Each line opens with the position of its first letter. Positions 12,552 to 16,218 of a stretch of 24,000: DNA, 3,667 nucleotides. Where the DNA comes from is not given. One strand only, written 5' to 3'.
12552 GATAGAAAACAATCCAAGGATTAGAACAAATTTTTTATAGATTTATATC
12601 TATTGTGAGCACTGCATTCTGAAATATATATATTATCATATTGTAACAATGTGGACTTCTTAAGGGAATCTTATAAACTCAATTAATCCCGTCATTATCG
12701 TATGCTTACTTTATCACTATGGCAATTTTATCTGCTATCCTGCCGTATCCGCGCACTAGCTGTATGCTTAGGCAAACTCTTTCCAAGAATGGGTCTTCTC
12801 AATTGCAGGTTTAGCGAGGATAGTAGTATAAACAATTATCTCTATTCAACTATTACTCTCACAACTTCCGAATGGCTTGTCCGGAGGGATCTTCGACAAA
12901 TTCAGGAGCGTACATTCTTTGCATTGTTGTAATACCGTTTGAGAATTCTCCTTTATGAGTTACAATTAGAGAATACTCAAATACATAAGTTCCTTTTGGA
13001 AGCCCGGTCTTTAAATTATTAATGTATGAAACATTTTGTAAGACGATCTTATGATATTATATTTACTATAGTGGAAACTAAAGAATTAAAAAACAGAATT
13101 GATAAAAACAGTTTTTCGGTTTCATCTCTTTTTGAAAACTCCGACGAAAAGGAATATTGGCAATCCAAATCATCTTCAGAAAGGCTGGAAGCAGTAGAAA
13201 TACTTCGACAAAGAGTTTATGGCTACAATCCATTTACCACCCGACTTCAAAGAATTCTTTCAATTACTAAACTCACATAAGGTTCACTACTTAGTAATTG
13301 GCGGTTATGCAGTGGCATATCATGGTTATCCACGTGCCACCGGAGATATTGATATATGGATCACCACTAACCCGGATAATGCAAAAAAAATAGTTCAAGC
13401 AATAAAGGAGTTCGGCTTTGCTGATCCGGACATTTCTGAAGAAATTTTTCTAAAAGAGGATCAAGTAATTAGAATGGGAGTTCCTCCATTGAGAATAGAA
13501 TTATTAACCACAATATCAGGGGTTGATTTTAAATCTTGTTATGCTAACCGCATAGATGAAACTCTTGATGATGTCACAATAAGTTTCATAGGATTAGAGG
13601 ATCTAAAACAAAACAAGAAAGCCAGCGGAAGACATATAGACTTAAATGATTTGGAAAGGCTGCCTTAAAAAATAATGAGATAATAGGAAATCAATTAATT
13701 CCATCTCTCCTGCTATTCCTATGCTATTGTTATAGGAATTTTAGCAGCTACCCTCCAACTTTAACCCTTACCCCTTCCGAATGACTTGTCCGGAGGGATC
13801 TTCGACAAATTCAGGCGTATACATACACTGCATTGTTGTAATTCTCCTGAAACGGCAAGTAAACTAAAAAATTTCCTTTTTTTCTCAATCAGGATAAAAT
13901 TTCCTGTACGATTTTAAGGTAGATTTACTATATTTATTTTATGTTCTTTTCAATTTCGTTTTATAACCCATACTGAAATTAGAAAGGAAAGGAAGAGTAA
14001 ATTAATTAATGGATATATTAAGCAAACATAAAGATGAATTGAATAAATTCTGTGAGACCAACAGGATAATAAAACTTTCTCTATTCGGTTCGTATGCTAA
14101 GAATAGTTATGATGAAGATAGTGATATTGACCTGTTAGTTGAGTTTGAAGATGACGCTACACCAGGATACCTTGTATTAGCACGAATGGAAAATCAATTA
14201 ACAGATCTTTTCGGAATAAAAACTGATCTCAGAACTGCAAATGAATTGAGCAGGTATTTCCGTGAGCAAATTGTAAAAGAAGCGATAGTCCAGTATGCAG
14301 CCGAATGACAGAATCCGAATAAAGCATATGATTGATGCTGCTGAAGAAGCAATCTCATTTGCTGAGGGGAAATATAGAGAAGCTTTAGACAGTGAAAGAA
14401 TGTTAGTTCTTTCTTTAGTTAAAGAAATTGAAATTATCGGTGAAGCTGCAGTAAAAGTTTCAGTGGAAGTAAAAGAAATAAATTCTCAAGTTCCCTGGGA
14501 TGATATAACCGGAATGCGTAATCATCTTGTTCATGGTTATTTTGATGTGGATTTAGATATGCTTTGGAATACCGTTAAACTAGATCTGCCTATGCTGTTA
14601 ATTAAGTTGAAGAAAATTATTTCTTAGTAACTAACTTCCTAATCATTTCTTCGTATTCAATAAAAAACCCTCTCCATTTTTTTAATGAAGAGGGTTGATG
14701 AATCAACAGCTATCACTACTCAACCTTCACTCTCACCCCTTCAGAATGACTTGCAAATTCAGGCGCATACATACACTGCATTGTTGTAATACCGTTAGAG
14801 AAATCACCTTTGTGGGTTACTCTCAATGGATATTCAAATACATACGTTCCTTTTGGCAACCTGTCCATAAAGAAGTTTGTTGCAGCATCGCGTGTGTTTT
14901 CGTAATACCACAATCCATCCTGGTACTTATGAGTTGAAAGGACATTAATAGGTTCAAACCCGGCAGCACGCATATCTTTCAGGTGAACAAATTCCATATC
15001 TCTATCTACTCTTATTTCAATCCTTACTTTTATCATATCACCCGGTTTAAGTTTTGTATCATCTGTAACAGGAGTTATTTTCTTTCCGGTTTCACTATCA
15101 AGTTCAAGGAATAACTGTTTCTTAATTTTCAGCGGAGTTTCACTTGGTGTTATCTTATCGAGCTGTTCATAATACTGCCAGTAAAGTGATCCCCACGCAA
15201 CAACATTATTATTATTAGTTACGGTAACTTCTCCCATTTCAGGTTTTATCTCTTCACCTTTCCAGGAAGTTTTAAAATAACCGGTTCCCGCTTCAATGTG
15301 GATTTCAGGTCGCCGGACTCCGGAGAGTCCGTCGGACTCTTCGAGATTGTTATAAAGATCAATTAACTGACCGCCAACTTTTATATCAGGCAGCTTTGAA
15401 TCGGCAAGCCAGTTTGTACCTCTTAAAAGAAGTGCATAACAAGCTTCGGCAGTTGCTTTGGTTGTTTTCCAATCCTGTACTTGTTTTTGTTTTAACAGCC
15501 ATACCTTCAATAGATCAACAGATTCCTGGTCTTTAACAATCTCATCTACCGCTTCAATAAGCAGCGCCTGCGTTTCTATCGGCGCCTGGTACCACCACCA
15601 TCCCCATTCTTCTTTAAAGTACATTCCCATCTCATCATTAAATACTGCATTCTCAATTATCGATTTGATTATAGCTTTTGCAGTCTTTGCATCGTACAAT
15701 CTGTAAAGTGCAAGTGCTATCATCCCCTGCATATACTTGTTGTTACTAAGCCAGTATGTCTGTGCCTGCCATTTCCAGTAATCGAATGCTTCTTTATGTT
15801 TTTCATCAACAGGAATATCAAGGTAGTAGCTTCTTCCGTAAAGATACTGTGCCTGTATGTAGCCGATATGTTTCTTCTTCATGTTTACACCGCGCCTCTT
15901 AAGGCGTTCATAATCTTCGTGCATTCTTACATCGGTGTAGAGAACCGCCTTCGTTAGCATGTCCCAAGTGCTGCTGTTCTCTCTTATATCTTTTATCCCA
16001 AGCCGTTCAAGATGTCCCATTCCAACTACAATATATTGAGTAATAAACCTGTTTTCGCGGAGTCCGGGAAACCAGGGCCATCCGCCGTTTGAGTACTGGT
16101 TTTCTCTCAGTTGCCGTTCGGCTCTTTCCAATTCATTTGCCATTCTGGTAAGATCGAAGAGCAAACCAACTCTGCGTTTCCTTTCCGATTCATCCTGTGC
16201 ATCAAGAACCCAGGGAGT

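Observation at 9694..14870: Three two-gene cassettes separated by degenerate direct copies of the 3' end and 3' flank of the alpha-2-macroglobulin gene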

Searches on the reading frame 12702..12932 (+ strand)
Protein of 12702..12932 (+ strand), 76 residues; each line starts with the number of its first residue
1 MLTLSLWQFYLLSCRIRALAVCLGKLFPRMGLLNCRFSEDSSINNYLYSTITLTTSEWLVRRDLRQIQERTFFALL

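Call 10: search_protein_families(library=pfam, proteins=[window:12702-12932:+], max_evalue=0.01)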
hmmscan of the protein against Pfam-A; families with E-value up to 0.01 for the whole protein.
window:12702-12932:+ (76 aa): 1 family
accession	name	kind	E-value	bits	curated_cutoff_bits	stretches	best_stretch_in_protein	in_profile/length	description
PF20581.3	DUF6785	-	0.0043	16.1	25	1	2-72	274-340/498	Family of unknown function (DUF6785)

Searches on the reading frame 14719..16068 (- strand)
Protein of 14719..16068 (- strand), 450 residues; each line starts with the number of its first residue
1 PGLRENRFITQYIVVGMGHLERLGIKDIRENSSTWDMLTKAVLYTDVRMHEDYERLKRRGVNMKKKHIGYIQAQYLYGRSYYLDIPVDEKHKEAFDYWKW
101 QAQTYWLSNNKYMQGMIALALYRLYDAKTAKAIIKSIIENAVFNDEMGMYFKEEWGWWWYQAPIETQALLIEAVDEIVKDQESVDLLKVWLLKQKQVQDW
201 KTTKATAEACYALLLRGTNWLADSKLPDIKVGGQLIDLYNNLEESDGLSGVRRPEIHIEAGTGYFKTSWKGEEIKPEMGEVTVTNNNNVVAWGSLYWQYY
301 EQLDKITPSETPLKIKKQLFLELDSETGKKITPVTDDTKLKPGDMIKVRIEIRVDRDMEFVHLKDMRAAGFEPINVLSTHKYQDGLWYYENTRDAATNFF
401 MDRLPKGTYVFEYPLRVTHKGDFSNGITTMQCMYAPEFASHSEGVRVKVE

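Call 12: find_related_loci(query=window:14719-16068:-, collection=genome_contigs, flank=10000)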
Query window:14719-16068:- (450 aa) in genome_contigs; peptide patterns used: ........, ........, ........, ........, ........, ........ (x = any residue, [..] = any of these).
599 stretches matched a pattern (row limit reached: there are more); 569 encode a relative of the query (tblastn E <= 1e-3); the best 80 are kept; 79 distinct loci.
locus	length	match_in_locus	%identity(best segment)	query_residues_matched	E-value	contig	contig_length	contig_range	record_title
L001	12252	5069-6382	93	1-450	0e+0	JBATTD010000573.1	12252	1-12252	MAG: Ignavibacteriaceae bacterium isolate MFD12956_ilm_asm_bin20 k127_20454, whole genome shotgun sequence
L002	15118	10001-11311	94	2-450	0e+0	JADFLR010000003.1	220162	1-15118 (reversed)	MAG: Bacteroidetes bacterium isolate B54T1B5 B54T1B5_NODE6, whole genome shotgun sequence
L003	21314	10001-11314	91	1-450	0e+0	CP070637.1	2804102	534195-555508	MAG: Ignavibacterium sp. isolate bin94 chromosome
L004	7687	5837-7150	90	1-450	0e+0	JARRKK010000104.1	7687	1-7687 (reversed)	MAG: Ignavibacteriaceae bacterium isolate Spart_044_MAG scaffold_2919, whole genome shotgun sequence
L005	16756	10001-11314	84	1-450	0e+0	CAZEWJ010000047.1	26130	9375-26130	MAG TPA_asm: uncultured Ignavibacteriaceae bacterium isolate SRP136066_co1_204 genome assembly, contig: NODE_1595_length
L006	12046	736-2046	88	1-450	0e+0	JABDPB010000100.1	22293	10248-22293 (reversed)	MAG: Ignavibacteriaceae bacterium isolate Site_B3 k127_222383, whole genome shotgun sequence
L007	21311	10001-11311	88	1-450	0e+0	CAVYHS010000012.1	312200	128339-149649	MAG: uncultured Ignavibacteriaceae bacterium isolate MFD03551.bin.3.181 genome assembly, contig: contig_47106, whole gen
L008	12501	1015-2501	87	1-450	0e+0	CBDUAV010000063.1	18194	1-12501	MAG TPA_asm: uncultured Ignavibacteria bacterium isolate ERR2431952_binner23_Refined_47 genome assembly, contig: ERZ2388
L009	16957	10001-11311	87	1-450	0e+0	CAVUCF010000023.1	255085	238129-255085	MAG: uncultured Ignavibacteriaceae bacterium isolate MFD02979.bin.1.207 genome assembly, contig: contig_41882, whole gen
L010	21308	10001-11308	87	1-449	0e+0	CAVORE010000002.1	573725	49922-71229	MAG: uncultured Ignavibacteriaceae bacterium isolate MFD09964.bin.2.250 genome assembly, contig: contig_1220, whole geno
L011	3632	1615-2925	86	1-450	0e+0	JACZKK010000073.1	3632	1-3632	MAG: Ignavibacteriaceae bacterium isolate MAG43 ignavibacteriales_1_contig_444243, whole genome shotgun sequence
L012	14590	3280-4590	86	1-450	0e+0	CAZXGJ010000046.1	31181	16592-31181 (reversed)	MAG TPA_asm: uncultured Ignavibacteriaceae bacterium isolate binchicken_co58_56 genome assembly, contig: NODE_1140_lengt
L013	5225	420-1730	84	1-450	0e+0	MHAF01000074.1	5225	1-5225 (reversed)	MAG: Ignavibacteria bacterium RBG_16_34_14 RBG_16_scaffold_26619, whole genome shotgun sequence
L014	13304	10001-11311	86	1-450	0e+0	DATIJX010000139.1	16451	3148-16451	MAG TPA_asm: Ignavibacteriaceae bacterium isolate SMAG_U15702 k141_16364, whole genome shotgun sequence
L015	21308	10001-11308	87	1-449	0e+0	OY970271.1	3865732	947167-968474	MAG: uncultured Ignavibacteriales bacterium isolate MFD02416.bin.c.14 genome assembly, chromosome: 1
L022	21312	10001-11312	88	1-450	0e+0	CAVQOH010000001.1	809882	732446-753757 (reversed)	MAG: uncultured Ignavibacteriales bacterium isolate MFD09964.bin.1.236 genome assembly, contig: contig_27675, whole geno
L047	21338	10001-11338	58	2-450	7e-176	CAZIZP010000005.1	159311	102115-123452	MAG TPA_asm: uncultured Chitinophagaceae bacterium isolate SRP319275_co3_200 genome assembly, contig: NODE_136_length_15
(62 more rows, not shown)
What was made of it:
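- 14716..20883 (-): alpha-2-macroglobulin (A2M) gene, 2055 aa; the conserved gene whose 3' end is the landing pad. Relatives found in call 12.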

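Call 55: search_protein_families(library=pfam, proteins=[L010:11455-12048:+], max_evalue=0.001)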
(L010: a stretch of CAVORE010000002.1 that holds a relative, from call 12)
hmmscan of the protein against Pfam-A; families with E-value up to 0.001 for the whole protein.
L010:11455-12048:+ (197 aa): 1 family
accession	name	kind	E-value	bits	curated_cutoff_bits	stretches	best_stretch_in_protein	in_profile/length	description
PF01797.21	Y1_Tnp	-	9.8e-10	39.1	23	1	82-169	27-118/121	Transposase IS200 like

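Call 61: search_protein_families(library=pfam, proteins=[L047:11399-12094:+, L022:11391-11810:-], max_evalue=0.001)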
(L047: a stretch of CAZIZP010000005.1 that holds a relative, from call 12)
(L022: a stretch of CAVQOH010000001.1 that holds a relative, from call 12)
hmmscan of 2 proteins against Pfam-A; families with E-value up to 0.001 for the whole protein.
L047:11399-12094:+ (231 aa): 0 families

L022:11391-11810:- (139 aa): 0 families
